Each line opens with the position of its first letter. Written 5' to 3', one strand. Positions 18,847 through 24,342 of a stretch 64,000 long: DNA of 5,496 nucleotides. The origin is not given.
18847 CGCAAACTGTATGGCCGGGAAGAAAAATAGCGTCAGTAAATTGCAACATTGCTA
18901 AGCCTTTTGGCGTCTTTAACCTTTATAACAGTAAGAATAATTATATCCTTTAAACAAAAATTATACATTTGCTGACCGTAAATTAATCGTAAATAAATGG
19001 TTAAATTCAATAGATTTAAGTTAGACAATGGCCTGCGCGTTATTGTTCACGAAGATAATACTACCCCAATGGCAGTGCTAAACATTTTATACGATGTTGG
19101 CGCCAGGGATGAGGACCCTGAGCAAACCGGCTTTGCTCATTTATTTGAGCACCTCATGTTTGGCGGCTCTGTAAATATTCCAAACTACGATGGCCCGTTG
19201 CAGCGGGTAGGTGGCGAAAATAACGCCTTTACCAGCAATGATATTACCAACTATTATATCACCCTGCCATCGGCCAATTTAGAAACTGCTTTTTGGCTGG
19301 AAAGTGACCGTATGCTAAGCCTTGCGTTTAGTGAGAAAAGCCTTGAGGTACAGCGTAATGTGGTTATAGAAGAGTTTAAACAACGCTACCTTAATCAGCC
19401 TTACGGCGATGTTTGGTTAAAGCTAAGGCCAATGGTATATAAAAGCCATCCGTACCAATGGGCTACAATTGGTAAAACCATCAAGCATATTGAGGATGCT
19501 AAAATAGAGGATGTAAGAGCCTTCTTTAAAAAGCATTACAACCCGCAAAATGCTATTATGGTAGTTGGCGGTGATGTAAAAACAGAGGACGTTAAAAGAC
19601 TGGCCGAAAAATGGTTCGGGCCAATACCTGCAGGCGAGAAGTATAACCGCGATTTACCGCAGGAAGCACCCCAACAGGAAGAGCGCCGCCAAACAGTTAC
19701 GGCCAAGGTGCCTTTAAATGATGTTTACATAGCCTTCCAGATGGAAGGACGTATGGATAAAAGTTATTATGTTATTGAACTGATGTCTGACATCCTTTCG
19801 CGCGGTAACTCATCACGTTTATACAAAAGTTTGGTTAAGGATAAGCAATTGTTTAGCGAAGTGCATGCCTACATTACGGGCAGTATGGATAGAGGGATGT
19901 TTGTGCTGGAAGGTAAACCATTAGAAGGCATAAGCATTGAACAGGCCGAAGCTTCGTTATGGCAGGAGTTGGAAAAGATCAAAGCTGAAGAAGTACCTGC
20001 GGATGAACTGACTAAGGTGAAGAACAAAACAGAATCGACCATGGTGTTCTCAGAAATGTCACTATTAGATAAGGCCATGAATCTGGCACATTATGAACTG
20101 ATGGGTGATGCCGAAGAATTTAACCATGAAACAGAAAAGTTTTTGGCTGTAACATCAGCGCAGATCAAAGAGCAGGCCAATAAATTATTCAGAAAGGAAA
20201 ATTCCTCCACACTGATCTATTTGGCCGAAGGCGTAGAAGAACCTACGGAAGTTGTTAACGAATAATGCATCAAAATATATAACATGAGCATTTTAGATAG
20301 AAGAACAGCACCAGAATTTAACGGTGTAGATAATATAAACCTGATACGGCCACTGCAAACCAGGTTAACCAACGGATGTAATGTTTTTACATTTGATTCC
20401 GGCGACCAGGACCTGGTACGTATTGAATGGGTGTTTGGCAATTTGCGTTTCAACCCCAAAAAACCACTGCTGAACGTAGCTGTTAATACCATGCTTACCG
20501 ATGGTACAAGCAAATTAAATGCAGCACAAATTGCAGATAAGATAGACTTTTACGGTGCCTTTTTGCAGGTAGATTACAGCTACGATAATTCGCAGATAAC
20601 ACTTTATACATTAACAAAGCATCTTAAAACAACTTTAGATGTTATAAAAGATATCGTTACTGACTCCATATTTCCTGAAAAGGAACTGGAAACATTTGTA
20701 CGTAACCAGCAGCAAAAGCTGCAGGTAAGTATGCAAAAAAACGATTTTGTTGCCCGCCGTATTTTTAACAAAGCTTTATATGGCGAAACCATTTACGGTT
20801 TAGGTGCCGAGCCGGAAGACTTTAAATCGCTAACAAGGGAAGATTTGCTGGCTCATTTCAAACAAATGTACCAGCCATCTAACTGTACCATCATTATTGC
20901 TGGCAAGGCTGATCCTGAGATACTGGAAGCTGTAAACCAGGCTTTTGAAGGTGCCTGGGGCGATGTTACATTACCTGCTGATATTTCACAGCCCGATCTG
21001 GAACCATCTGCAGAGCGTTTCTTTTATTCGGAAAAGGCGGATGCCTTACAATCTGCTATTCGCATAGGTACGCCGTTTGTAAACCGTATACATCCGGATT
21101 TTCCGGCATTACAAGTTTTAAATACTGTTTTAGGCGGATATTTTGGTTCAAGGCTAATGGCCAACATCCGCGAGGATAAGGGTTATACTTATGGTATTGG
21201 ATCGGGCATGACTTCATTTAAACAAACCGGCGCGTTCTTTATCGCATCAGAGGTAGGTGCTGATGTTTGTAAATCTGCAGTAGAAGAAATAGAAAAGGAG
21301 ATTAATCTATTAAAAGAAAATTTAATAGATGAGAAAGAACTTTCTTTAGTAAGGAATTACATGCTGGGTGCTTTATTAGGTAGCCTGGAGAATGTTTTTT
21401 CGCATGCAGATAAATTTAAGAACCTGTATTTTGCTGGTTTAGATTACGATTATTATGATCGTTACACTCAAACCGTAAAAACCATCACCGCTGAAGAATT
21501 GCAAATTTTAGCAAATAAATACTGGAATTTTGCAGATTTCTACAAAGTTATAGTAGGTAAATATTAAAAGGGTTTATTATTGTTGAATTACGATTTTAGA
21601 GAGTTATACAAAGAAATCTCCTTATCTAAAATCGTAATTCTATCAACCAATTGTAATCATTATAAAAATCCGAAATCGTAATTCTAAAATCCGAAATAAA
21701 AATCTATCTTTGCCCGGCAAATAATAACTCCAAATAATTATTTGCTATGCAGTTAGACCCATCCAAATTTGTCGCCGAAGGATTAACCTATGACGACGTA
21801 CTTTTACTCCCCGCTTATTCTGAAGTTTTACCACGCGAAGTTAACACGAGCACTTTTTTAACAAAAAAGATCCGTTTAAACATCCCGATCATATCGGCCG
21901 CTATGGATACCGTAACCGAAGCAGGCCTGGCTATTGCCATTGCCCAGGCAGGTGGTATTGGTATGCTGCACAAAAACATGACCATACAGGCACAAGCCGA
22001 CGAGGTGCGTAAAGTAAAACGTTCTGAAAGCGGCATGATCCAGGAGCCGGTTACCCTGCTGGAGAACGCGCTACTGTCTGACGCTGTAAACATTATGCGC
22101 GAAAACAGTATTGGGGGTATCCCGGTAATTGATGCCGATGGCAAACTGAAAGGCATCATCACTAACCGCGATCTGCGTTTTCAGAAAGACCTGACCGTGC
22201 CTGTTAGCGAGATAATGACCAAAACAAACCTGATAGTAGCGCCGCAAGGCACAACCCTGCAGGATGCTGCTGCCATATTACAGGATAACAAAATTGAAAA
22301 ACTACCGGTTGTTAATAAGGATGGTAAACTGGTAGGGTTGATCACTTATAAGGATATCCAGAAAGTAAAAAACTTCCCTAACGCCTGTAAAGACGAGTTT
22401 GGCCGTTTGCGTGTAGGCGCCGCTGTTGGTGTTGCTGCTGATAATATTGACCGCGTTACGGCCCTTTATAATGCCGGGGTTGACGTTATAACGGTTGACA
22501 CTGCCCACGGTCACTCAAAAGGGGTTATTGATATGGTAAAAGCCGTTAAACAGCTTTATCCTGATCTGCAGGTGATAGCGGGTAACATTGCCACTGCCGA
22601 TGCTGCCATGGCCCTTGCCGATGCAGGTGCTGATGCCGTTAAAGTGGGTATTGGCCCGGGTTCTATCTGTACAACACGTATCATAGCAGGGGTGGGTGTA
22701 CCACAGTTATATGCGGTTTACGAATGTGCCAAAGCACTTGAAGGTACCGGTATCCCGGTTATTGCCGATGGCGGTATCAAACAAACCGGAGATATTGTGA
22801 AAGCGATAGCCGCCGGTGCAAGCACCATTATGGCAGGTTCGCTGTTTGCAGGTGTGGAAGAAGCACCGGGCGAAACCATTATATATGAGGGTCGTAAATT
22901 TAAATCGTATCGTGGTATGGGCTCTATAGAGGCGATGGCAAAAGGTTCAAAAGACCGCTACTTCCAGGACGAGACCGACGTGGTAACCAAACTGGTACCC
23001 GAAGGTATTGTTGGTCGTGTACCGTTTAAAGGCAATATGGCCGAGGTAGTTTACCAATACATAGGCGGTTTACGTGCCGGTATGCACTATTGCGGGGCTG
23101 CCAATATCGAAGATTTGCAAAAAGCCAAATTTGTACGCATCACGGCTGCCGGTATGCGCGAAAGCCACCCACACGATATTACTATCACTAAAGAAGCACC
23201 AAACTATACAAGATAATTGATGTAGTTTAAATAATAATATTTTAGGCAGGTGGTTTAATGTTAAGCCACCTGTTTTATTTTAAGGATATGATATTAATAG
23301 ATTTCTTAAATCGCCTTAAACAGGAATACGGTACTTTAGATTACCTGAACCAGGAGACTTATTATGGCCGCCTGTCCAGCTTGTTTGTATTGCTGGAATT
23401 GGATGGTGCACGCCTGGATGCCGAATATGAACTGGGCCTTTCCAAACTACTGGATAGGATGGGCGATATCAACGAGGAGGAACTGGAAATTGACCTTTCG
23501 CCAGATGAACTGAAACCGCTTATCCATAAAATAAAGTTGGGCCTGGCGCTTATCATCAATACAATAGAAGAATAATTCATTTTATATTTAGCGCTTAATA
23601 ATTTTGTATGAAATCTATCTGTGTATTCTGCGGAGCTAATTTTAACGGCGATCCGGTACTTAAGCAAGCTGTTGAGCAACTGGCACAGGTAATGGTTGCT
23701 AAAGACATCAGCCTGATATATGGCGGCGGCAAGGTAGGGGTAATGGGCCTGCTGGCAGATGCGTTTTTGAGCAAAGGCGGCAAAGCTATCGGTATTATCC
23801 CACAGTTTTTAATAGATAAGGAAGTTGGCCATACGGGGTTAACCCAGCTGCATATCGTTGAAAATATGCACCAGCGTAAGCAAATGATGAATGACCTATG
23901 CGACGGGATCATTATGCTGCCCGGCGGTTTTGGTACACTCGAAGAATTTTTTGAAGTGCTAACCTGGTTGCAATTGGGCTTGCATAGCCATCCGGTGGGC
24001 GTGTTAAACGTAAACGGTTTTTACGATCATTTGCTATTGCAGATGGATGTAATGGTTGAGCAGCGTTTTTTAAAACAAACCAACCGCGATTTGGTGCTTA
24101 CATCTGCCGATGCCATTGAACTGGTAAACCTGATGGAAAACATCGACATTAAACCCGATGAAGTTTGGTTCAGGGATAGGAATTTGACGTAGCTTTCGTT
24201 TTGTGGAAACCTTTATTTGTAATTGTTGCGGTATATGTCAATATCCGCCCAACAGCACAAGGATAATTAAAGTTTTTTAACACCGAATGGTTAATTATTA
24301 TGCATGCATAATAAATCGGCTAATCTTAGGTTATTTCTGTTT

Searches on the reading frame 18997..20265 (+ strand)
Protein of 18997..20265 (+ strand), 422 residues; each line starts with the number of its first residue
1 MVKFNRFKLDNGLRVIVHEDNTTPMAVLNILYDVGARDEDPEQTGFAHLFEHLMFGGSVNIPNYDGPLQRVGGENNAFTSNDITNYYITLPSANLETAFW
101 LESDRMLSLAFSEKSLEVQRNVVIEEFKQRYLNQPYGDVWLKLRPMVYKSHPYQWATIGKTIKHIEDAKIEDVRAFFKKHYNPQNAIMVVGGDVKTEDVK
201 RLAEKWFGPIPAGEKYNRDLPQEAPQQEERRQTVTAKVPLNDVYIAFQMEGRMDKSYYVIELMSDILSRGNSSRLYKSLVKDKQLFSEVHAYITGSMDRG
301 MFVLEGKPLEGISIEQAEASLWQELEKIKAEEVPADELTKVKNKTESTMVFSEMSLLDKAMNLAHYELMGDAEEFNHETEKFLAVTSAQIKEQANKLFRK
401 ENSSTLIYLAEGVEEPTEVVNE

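Call 66: search_protein_families(library=pfam, proteins=[window:18997-20265:+], max_evalue=0.00001)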
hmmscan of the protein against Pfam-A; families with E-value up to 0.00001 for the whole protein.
window:18997-20265:+ (422 aa): 2 families
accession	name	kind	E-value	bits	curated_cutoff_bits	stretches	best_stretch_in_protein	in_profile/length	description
PF05193.26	Peptidase_M16_C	-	9.5e-34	117.3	23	1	170-344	4-180/181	Peptidase M16 inactive domain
PF00675.25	Peptidase_M16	-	2.5e-18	66.8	22.3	1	15-129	2-118/149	Insulinase (Peptidase family M16)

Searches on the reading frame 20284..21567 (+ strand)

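Call 66: search_protein_families(library=pfam, proteins=[window:20284-21567:+], max_evalue=0.00001)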
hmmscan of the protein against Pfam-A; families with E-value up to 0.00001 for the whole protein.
window:20284-21567:+ (427 aa): 2 families
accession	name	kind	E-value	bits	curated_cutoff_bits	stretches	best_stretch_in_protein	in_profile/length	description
PF05193.26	Peptidase_M16_C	-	4e-32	112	23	1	182-358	1-179/181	Peptidase M16 inactive domain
PF00675.25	Peptidase_M16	-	1.5e-06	28.6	22.3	1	68-164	38-134/149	Insulinase (Peptidase family M16)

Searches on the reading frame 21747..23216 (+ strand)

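Call 66: search_protein_families(library=pfam, proteins=[window:21747-23216:+], max_evalue=0.00001)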
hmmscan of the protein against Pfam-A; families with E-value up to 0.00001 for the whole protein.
window:21747-23216:+ (489 aa): 4 families
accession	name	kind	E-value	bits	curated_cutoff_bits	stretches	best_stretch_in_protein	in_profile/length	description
PF00478.31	IMPDH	-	2.2e-163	543.6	25.6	1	12-476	1-345/345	IMP dehydrogenase / GMP reductase domain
PF00571.33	CBS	-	1.2e-28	99.6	24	2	153-206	1-53/57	CBS domain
PF03060.21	NMO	-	4.8e-13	49.6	28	1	212-377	81-235/331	Nitronate monooxygenase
PF01070.24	FMN_dh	-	4e-07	29.8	24.9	1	273-367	218-305/350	FMN-dependent dehydrogenase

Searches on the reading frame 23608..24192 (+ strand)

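Call 66: search_protein_families(library=pfam, proteins=[window:23608-24192:+], max_evalue=0.00001)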
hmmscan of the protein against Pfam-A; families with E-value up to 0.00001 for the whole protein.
window:23608-24192:+ (194 aa): 2 families
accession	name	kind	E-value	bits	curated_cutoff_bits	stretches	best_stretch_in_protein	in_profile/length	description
PF03641.19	Lysine_decarbox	-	2.3e-41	141.5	27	1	46-175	1-130/131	Possible lysine decarboxylase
PF18306.6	LDcluster4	-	3.7e-13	49.8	26.3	1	15-118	14-114/151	SLOG cluster4 family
